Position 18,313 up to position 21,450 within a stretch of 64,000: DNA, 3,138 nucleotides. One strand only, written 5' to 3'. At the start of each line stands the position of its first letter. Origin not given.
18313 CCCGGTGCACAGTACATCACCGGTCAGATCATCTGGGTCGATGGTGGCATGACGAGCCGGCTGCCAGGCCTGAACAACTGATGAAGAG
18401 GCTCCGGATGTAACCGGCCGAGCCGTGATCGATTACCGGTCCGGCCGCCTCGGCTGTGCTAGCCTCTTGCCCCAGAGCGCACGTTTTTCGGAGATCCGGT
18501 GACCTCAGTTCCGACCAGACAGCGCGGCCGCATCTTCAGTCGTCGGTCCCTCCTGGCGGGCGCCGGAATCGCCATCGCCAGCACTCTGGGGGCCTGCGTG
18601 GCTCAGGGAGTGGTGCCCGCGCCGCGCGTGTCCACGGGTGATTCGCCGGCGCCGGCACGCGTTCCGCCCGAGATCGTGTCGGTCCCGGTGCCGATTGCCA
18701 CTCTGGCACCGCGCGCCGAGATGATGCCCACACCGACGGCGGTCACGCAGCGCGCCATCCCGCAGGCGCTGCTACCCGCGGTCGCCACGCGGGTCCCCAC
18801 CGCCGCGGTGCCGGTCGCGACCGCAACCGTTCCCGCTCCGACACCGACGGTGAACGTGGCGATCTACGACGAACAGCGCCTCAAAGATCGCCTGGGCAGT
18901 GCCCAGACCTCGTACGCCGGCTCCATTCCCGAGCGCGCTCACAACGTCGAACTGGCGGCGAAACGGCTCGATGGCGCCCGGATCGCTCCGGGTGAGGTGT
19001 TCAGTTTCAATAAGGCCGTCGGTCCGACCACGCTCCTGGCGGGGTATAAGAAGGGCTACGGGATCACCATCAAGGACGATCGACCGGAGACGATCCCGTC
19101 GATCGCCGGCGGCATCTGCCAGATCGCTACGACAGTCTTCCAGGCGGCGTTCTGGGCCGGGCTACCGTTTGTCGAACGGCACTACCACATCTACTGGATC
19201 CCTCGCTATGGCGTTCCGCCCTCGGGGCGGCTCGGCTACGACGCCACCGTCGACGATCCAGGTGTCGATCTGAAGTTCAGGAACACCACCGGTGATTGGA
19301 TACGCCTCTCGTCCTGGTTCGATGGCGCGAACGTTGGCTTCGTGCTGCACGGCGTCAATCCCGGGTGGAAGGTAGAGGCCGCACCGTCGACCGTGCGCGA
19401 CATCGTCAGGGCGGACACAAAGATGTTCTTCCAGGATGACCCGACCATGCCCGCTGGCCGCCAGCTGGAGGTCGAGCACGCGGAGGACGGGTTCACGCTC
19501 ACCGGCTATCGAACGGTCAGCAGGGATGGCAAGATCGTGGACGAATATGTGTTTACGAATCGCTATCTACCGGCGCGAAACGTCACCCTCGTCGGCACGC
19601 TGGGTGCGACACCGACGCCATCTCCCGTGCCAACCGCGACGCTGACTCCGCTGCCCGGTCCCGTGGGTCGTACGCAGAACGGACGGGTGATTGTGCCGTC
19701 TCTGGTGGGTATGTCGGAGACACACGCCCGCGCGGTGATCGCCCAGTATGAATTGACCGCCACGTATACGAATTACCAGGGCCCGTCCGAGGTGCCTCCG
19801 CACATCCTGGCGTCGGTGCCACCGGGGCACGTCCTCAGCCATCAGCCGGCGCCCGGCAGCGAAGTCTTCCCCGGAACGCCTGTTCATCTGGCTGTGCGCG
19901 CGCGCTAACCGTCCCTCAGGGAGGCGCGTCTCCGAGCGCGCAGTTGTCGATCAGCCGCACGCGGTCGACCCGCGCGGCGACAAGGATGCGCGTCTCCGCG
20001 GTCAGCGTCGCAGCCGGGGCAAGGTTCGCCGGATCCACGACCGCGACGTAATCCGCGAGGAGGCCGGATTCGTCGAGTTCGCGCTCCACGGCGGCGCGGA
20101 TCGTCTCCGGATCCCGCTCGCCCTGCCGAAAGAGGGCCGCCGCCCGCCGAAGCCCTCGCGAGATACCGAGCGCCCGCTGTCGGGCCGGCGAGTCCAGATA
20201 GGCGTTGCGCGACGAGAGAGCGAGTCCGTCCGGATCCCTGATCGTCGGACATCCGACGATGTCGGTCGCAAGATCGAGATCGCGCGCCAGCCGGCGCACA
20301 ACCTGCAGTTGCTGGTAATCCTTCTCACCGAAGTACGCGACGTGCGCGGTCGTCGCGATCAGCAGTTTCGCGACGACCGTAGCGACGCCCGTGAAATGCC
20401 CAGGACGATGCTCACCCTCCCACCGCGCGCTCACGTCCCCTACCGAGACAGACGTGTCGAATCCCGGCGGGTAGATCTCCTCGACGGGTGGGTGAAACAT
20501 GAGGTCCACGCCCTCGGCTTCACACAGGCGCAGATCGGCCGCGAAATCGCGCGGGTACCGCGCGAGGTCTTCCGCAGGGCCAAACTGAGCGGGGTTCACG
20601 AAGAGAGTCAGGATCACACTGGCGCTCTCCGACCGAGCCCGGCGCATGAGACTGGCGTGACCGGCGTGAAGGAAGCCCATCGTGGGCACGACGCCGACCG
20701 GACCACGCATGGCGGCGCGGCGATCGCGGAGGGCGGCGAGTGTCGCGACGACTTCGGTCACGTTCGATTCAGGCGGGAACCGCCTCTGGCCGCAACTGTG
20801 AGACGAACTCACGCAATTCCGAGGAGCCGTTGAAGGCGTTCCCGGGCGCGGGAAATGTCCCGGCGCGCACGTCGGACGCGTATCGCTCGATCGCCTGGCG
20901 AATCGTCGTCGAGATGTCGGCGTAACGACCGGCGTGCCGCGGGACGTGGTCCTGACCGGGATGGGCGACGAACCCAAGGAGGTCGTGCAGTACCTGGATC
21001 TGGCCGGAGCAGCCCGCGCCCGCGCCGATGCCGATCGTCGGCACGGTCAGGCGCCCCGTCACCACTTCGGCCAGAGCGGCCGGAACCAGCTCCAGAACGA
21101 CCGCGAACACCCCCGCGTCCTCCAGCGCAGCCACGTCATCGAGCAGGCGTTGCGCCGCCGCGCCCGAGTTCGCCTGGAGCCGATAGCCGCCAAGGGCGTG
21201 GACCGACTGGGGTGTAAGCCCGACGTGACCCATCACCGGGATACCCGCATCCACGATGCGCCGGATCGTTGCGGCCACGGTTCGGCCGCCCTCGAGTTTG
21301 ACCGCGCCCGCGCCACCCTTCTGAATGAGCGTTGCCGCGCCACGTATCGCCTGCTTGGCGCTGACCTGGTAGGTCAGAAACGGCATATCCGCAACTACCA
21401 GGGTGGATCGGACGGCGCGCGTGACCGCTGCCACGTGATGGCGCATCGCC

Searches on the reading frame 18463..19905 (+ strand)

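Call 34: search_protein_families(library=pfam, proteins=[window:18463-19905:+], max_evalue=0.00001)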
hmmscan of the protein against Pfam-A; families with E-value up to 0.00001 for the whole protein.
window:18463-19905:+ (481 aa): 1 family
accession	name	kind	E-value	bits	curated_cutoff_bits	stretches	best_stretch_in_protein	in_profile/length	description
PF04294.18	VanW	-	2.3e-34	118.1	27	1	157-292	1-126/130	VanW like protein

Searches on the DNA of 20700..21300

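Call 72: search_rna_families(source=window, start=20700, end=21300, threshold=evalue, max_evalue=1, show_alignments=1)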
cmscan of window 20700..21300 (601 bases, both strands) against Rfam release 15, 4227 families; matches with E-value up to 1: 0.
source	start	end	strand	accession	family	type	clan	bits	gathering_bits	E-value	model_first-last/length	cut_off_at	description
